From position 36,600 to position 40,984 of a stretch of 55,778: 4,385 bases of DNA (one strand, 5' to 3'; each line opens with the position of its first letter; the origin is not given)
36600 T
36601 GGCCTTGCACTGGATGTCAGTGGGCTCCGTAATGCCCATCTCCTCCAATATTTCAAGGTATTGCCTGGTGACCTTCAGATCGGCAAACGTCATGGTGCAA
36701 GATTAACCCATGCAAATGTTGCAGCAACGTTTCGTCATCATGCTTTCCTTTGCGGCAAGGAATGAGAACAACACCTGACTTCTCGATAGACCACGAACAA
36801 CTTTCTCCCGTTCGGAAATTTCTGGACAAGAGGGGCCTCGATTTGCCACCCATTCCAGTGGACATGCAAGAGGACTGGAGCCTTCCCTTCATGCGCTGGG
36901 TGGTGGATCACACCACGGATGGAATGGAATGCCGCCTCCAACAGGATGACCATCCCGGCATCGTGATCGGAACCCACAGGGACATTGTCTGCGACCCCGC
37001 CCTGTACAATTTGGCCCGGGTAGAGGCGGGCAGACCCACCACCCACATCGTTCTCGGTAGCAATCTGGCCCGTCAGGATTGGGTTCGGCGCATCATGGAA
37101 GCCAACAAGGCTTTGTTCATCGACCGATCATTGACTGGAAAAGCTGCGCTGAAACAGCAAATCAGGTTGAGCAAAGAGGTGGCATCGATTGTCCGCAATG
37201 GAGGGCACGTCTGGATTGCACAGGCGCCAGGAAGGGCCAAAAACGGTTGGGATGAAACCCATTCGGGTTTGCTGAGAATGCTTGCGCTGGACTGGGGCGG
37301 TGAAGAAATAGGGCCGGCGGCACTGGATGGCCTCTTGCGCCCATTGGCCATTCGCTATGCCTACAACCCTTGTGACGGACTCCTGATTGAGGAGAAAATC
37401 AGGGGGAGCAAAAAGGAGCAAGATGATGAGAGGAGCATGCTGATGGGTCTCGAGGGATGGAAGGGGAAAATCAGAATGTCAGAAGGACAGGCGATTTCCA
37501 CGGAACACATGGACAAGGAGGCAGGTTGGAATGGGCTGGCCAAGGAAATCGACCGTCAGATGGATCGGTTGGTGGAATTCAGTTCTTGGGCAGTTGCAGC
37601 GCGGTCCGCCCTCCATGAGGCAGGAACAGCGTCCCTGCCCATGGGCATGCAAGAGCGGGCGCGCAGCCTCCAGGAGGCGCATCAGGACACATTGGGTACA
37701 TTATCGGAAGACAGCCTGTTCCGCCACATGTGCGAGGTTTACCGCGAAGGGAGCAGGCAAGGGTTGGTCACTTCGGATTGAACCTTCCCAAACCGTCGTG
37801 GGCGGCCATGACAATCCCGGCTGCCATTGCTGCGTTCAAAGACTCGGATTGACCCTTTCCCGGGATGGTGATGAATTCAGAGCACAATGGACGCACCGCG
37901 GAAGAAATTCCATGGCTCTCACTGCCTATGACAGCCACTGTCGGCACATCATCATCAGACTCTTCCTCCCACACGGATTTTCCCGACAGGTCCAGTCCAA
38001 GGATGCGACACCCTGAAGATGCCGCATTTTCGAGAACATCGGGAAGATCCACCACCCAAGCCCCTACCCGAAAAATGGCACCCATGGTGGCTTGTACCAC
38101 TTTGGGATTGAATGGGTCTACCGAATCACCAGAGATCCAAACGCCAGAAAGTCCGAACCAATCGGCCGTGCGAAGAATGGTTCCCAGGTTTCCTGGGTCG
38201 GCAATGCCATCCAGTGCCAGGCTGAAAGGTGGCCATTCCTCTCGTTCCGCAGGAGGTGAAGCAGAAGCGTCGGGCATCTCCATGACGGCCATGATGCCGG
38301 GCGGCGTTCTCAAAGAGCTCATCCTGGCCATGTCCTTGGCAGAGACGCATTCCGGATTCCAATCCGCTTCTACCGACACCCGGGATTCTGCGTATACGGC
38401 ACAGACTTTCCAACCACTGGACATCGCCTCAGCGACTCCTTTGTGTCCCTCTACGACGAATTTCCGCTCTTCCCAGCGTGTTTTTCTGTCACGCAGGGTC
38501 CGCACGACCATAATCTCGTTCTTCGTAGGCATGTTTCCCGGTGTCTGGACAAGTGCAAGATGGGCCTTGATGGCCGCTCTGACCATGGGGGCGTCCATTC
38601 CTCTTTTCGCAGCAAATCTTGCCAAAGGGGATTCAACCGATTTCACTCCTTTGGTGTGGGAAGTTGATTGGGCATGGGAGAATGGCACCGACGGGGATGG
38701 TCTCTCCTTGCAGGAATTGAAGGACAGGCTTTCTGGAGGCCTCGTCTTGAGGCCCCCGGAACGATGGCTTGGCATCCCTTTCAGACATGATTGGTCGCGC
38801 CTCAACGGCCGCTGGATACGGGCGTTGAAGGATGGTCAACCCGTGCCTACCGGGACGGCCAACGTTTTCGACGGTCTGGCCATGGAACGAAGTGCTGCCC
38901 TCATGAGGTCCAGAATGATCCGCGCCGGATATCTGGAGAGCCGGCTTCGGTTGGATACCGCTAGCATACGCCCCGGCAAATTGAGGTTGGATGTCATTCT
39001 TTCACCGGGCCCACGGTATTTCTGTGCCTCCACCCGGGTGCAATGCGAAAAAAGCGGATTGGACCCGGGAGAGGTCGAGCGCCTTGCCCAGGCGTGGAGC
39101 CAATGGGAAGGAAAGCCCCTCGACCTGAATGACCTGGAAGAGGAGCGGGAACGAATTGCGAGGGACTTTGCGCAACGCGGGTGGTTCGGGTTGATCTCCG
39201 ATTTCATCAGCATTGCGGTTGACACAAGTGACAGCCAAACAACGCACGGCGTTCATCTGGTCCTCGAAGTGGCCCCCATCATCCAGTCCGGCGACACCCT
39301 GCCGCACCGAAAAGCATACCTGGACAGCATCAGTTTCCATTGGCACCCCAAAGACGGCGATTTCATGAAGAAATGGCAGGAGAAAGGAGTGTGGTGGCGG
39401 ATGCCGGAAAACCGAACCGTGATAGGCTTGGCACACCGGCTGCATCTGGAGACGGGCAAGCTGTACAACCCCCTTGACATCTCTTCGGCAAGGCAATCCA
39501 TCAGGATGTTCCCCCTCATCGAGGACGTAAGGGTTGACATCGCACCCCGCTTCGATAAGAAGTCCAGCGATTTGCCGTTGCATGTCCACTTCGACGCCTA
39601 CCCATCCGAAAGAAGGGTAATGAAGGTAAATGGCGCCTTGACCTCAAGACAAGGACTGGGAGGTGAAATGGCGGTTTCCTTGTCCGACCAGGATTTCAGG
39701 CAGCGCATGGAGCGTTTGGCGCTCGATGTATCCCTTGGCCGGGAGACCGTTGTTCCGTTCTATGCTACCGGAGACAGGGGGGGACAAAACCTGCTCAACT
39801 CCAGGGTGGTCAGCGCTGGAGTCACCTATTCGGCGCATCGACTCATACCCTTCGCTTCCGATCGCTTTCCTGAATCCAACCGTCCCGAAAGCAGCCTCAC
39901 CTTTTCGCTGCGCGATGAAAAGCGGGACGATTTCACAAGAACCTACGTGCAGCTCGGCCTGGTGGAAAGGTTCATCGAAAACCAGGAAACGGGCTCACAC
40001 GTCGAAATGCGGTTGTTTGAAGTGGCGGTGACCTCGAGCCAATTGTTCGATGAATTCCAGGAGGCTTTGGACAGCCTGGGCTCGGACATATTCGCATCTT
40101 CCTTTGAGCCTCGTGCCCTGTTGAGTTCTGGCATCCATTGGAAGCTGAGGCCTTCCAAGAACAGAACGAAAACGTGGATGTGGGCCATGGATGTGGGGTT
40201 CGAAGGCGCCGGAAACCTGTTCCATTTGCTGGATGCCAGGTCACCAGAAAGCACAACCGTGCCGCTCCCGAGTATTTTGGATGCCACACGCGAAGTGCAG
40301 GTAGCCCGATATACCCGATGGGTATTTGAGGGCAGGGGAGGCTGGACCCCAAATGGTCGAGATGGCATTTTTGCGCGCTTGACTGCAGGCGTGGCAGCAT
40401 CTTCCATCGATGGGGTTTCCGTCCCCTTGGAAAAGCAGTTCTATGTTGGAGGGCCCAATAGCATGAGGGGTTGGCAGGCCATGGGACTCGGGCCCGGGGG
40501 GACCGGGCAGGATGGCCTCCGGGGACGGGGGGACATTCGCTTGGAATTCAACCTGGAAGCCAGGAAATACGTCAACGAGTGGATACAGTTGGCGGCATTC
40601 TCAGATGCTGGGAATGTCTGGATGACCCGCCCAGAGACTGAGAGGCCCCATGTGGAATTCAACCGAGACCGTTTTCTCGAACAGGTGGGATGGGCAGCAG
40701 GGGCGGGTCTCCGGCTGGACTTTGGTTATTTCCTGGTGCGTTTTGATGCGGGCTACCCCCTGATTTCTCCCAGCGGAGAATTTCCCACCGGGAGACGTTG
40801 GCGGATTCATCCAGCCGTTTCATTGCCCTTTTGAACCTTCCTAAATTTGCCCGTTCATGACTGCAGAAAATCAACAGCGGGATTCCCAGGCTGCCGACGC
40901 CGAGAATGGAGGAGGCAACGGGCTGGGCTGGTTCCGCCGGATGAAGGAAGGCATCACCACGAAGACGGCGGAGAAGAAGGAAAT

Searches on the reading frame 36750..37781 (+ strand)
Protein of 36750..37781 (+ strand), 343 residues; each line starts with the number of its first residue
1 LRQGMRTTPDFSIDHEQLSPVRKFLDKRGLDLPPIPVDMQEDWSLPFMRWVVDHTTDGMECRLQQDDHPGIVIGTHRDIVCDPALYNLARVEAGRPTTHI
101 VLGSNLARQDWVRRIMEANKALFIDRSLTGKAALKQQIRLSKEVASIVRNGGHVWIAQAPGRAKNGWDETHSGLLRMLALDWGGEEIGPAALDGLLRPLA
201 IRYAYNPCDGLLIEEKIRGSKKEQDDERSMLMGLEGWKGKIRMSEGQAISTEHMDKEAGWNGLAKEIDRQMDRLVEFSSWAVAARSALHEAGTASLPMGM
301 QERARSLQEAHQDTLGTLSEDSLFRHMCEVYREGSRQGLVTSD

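Call 10: search_protein_families(library=pfam, proteins=[window:36750-37781:+], max_evalue=0.001)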
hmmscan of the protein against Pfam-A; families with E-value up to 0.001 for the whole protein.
window:36750-37781:+ (343 aa): 1 family
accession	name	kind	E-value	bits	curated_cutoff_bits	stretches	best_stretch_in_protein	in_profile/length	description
PF01553.26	Acyltransferase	-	2.2e-06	28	23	1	65-162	11-102/132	Acyltransferase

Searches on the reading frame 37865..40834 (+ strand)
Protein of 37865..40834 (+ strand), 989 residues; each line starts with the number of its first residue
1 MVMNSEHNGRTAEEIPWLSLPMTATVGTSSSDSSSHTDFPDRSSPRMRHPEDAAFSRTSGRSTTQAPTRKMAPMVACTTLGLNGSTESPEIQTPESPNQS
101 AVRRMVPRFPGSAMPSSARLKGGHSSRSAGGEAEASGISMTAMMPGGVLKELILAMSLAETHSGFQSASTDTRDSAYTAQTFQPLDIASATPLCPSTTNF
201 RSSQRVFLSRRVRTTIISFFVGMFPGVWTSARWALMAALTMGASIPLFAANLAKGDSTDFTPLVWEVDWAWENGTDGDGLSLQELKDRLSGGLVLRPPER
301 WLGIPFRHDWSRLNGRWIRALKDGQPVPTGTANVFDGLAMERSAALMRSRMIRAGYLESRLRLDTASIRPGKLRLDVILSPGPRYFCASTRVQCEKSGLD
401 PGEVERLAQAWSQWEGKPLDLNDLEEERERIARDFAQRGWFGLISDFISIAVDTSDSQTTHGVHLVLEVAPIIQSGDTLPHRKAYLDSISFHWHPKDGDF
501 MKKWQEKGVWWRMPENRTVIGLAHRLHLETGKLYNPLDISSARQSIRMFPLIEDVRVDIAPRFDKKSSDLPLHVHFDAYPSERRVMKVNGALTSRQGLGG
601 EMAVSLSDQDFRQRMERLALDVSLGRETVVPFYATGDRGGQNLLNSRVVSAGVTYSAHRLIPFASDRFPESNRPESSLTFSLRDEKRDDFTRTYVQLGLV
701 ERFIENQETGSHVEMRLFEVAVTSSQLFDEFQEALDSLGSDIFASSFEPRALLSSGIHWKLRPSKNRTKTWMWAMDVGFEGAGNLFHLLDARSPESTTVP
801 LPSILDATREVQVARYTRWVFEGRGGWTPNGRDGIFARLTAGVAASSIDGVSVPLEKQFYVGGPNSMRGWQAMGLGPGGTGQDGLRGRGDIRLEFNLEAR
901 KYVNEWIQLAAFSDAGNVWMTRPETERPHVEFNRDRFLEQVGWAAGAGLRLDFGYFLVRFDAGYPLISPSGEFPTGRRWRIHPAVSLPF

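Call 10: search_protein_families(library=pfam, proteins=[window:37865-40834:+], max_evalue=0.001)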
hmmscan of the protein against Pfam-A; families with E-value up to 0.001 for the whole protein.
window:37865-40834:+ (989 aa): 1 family
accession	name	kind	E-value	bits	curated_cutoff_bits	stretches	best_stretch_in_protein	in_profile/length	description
PF01103.29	Omp85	-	5.2e-17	62.8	24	1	834-971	175-311/325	Omp85 superfamily domain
